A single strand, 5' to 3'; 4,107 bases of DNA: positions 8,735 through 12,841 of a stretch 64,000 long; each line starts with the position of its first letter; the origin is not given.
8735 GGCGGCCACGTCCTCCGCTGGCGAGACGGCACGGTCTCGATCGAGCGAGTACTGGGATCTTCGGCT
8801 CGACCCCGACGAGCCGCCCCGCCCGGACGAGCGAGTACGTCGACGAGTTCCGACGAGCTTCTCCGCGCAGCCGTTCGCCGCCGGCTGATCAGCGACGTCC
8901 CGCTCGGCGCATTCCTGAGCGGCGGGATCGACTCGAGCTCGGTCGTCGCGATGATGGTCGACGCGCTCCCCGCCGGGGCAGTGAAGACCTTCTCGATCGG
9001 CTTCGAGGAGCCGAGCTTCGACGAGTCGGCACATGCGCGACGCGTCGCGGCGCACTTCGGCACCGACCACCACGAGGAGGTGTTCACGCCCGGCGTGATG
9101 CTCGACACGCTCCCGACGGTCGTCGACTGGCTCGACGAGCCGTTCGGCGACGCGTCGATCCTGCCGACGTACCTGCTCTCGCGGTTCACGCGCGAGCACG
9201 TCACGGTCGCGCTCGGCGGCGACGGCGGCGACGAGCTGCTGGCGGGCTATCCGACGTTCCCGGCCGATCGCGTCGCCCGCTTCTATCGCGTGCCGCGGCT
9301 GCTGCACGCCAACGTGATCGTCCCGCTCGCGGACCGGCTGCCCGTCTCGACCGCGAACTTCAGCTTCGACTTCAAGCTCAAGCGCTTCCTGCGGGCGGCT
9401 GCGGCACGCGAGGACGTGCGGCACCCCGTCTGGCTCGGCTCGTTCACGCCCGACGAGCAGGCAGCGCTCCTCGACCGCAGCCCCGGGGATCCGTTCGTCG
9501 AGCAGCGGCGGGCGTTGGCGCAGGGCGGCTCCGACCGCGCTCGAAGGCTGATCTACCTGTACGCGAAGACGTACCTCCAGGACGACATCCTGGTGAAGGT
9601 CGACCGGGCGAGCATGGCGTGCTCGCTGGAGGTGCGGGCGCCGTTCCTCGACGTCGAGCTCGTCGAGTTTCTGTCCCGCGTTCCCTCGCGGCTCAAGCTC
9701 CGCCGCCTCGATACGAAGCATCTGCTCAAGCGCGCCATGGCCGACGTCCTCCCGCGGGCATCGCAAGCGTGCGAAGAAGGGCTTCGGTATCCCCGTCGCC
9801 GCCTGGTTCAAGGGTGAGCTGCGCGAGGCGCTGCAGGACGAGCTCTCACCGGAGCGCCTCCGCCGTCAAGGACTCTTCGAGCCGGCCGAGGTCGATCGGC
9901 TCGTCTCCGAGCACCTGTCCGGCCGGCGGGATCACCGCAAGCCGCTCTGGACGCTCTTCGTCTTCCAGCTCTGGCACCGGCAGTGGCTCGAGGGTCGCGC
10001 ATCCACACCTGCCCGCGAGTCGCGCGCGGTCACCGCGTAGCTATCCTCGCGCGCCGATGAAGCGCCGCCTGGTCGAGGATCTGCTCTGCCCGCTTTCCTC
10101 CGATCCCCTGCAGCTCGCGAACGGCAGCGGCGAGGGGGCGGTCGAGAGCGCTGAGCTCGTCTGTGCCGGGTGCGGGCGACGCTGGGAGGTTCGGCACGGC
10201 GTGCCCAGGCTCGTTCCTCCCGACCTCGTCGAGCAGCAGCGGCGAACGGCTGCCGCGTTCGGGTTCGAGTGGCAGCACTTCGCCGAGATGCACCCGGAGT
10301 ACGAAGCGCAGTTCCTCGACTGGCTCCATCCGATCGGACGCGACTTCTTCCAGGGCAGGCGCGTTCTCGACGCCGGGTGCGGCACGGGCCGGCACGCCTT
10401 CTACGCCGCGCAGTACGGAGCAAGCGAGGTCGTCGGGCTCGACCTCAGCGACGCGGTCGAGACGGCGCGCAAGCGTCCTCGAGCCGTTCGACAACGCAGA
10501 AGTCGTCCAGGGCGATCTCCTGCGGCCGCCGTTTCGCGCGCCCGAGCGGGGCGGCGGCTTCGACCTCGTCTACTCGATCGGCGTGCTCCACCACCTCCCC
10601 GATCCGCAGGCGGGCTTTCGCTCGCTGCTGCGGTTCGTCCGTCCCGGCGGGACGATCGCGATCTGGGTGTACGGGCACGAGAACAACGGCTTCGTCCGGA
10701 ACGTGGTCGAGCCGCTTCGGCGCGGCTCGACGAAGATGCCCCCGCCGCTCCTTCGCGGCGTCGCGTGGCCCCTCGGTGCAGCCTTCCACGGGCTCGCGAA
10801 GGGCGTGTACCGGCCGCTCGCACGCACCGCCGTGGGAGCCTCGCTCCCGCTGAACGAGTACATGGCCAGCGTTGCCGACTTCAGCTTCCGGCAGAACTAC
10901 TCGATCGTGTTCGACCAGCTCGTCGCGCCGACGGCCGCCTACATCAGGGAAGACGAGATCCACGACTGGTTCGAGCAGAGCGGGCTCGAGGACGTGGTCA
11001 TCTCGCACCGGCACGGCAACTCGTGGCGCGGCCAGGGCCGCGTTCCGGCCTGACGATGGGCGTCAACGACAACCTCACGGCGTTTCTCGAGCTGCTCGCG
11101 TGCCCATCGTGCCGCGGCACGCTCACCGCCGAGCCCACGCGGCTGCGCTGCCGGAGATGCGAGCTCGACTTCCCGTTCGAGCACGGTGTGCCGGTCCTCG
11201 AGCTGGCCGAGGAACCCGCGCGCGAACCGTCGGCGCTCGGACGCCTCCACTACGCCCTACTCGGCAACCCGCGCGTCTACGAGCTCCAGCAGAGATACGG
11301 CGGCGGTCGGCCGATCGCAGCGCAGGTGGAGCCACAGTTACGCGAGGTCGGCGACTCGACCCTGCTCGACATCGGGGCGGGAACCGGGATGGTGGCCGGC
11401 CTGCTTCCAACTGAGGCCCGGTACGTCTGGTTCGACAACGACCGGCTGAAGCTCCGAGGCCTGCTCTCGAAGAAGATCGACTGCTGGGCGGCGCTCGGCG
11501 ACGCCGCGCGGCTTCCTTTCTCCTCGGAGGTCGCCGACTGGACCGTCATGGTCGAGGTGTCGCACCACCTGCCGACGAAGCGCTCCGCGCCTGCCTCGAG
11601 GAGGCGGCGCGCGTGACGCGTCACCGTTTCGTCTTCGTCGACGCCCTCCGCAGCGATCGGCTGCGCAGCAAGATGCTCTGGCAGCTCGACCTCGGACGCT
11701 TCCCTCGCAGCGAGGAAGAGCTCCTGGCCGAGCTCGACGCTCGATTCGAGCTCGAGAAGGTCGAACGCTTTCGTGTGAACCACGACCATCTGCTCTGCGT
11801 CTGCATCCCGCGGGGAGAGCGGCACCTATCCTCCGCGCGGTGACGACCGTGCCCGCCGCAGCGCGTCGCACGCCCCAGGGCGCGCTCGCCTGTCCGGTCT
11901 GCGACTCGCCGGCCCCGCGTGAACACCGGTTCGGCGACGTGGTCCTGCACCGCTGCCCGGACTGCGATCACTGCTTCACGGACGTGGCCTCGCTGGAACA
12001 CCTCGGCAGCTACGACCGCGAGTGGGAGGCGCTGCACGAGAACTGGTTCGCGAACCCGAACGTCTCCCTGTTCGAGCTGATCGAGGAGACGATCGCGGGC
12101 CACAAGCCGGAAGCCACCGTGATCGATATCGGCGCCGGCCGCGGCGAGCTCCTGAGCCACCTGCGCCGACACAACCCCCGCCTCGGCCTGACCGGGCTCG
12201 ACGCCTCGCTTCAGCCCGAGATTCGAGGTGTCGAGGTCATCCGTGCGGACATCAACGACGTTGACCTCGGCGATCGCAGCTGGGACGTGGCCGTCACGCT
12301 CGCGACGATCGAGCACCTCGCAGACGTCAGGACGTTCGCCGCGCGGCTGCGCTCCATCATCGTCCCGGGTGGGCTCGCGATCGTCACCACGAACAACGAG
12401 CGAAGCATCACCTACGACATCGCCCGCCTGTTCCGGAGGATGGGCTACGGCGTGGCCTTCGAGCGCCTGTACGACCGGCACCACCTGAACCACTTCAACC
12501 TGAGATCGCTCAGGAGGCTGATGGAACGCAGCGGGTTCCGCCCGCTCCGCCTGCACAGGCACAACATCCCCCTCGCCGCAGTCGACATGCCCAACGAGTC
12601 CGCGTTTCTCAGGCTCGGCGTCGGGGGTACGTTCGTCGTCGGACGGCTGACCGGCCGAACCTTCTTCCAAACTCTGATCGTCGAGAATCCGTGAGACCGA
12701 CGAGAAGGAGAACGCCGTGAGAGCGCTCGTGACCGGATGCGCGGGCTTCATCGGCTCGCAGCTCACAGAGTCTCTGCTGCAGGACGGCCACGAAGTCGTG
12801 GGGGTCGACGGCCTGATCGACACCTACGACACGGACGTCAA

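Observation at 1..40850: Patchy frame disruptions: conserved proteins only readable by hopping between frames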

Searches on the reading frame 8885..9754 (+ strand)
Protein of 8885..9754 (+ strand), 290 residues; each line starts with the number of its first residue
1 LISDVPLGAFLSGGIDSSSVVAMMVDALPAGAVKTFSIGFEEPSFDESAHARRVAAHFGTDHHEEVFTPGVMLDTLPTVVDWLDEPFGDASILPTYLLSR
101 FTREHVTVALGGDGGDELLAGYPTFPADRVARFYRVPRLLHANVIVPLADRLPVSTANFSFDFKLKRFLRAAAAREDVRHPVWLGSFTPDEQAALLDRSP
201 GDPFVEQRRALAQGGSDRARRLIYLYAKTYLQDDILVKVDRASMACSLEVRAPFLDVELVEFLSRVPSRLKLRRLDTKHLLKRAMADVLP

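Call 52: find_related_loci(query=window:8885-9754:+, collection=metagenome_contigs, flank=10000)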
Query window:8885-9754:+ (290 aa) in metagenome_contigs; peptide patterns used: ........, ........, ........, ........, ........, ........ (x = any residue, [..] = any of these).
600 stretches matched a pattern (row limit reached: there are more); 486 encode a relative of the query (tblastn E <= 1e-3); the best 80 are kept; 80 distinct loci.
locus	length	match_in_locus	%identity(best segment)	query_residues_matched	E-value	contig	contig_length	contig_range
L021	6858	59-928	91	1-290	6e-174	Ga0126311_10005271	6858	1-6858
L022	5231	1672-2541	90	1-290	2e-175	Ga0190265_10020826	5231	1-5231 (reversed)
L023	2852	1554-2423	85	1-290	3e-172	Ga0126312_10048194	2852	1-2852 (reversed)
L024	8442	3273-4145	83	1-290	2e-153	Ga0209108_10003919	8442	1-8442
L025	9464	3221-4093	80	1-290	2e-151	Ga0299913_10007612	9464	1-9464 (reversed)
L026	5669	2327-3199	80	1-290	1e-150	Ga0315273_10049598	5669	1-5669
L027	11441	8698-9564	80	3-290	5e-149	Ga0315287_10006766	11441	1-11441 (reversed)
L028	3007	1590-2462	79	1-290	3e-153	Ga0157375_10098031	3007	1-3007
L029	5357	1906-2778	78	1-290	3e-146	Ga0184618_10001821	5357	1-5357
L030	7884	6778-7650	77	1-290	3e-142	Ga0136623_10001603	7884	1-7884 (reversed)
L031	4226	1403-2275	75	1-290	3e-144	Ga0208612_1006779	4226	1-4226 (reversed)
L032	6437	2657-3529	75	1-290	1e-140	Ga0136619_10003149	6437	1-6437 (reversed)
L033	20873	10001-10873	77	1-290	4e-140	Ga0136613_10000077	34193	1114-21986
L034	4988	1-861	77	5-290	4e-141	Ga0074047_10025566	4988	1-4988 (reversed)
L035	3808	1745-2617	76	1-290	1e-142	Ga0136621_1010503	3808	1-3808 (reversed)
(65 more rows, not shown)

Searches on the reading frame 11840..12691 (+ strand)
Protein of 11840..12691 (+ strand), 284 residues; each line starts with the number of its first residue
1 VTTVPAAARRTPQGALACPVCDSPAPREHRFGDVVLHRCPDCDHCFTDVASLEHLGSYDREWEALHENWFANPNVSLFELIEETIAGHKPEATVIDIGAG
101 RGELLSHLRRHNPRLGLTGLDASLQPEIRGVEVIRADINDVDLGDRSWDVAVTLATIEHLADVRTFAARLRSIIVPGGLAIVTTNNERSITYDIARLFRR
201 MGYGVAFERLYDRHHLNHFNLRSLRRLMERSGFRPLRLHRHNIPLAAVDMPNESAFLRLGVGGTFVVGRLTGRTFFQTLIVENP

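Call 16: find_homologous_proteins(query=window:11840-12691:+, max_evalue=1e-20)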
Query window:11840-12691:+ (284 aa): 106 proteins with E <= 1e-20 among 5881 candidates.
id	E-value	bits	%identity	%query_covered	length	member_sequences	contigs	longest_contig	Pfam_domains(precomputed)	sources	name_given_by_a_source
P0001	1.2e-190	650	100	100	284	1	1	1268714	PF13489.13,PF13649.13,PF08241.19,PF08242.19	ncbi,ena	-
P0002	1.1e-155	535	82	100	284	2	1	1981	PF13489.13,PF13649.13,PF05148.22,PF08241.19,PF08242.19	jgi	jgi:SAM-dependent methyltransferase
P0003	1.6e-152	525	81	100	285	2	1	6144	PF13847.13,PF13489.13,PF13649.13,PF05148.22,PF08241.19,PF08242.19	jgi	jgi:SAM-dependent methyltransferase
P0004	2.3e-152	524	80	100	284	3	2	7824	PF13847.13,PF13489.13,PF13649.13,PF08241.19,PF08242.19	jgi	jgi:SAM-dependent methyltransferase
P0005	3.9e-152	524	80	100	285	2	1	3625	PF13847.13,PF13489.13,PF13649.13,PF08241.19,PF08242.19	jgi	jgi:SAM-dependent methyltransferase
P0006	3.2e-151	521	79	100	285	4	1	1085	PF13847.13,PF13489.13,PF13649.13,PF05148.22,PF08241.19,PF08242.19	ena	-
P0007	7.1e-150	516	79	99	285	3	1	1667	PF13847.13,PF13489.13,PF13649.13,PF08241.19,PF08242.19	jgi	jgi:SAM-dependent methyltransferase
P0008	8.3e-150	516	79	99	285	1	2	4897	PF13489.13,PF13649.13,PF08241.19,PF08242.19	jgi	jgi:SAM-dependent methyltransferase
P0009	1.1e-149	516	78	100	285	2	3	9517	PF13489.13,PF13649.13,PF08241.19,PF08242.19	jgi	jgi:SAM-dependent methyltransferase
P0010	1.1e-149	516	78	100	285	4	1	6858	PF13489.13,PF13649.13,PF08241.19,PF08242.19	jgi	-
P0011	2.7e-149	514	79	100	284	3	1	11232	PF13847.13,PF13489.13,PF13649.13,PF08241.19,PF08242.19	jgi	jgi:SAM-dependent methyltransferase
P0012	4.9e-149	513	77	100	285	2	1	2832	PF13847.13,PF13489.13,PF13649.13,PF08241.19,PF08242.19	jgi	jgi:SAM-dependent methyltransferase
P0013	1.2e-148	512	78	100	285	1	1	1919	PF13489.13,PF13649.13,PF08241.19,PF08242.19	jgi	jgi:SAM-dependent methyltransferase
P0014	2.1e-148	511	79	100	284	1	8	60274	PF13489.13,PF13649.13,PF08241.19,PF08242.19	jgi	jgi:SAM-dependent methyltransferase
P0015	1.7e-147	508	75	100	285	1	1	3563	PF13847.13,PF13489.13,PF13649.13,PF08241.19,PF08242.19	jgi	jgi:SAM-dependent methyltransferase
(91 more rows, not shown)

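Call 18: find_encoding_contigs(protein=P0001, flank=10000, max_places=3)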
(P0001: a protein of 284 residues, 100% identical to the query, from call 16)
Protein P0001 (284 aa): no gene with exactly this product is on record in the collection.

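Call 19: list_cluster_members(proteins=[P0001])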
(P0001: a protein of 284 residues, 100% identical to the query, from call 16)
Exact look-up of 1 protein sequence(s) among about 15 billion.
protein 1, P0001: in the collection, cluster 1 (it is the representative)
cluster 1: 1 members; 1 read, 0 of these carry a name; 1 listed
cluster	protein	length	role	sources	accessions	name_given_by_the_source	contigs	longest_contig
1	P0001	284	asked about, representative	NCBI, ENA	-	-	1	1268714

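Call 20: find_encoding_contigs(protein=P0014, flank=10000, max_places=3)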
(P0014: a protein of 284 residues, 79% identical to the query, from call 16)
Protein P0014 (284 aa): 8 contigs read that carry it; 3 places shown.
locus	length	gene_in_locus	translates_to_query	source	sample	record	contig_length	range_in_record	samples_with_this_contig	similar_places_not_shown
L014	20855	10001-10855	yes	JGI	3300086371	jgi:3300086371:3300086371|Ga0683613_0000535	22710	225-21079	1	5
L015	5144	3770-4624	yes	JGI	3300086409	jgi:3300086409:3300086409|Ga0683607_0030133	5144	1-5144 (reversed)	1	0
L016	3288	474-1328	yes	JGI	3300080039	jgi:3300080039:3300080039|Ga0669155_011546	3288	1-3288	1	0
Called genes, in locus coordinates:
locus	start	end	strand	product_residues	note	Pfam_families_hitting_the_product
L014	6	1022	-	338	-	PF01073:3Beta_HSD, PF01370:Epimerase, PF16363:GDP_Man_Dehyd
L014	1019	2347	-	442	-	PF01210:NAD_Gly3P_dh_N (faint), PF02737:3HCDH_N (faint), PF03446:NAD_binding_2 (faint), PF03721:UDPG_MGDP_dh_N, PF03807:F420_oxidored (faint), PF00984:UDPG_MGDP_dh, PF03720:UDPG_MGDP_dh_C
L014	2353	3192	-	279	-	PF13489:Methyltransf_23, PF02353:CMAS (weak), PF01209:Ubie_methyltran (weak), PF09445:Methyltransf_15 (weak), PF13847:Methyltransf_31, PF08241:Methyltransf_11, PF08242:Methyltransf_12, PF13649:Methyltransf_25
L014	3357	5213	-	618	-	-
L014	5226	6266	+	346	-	PF00535:Glycos_transf_2, PF10111:Glyco_tranf_2_2 (weak)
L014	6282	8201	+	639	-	PF13522:GATase_6, PF13537:GATase_7, PF00733:Asn_synthase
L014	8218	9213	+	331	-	PF03966:Trm112p (weak), PF13489:Methyltransf_23, PF01728:FtsJ (weak), PF08241:Methyltransf_11, PF08242:Methyltransf_12, PF13649:Methyltransf_25, PF13847:Methyltransf_31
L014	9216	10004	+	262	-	PF03966:Trm112p (weak), PF08241:Methyltransf_11 (weak), PF13649:Methyltransf_25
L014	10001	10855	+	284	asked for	PF13489:Methyltransf_23, PF08241:Methyltransf_11, PF08242:Methyltransf_12, PF13649:Methyltransf_25 (weak)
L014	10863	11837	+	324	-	PF01073:3Beta_HSD, PF01370:Epimerase, PF02719:Polysacc_synt_2 (weak), PF04321:RmlD_sub_bind, PF16363:GDP_Man_Dehyd, PF07993:NAD_binding_4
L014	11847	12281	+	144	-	-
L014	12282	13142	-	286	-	PF01135:PCMT (weak), PF05050:Methyltransf_21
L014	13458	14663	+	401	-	PF00535:Glycos_transf_2, PF13641:Glyco_tranf_2_3 (weak), PF26629:GT2_TM_C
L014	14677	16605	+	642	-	-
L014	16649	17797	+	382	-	PF13439:Glyco_transf_4, PF13579:Glyco_trans_4_4, PF20706:GT4-conflict, PF00534:Glycos_transf_1, PF13692:Glyco_trans_1_4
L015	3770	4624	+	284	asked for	PF13489:Methyltransf_23, PF08241:Methyltransf_11, PF08242:Methyltransf_12, PF13649:Methyltransf_25 (weak)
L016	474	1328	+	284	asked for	PF13489:Methyltransf_23, PF08241:Methyltransf_11, PF08242:Methyltransf_12, PF13649:Methyltransf_25 (weak)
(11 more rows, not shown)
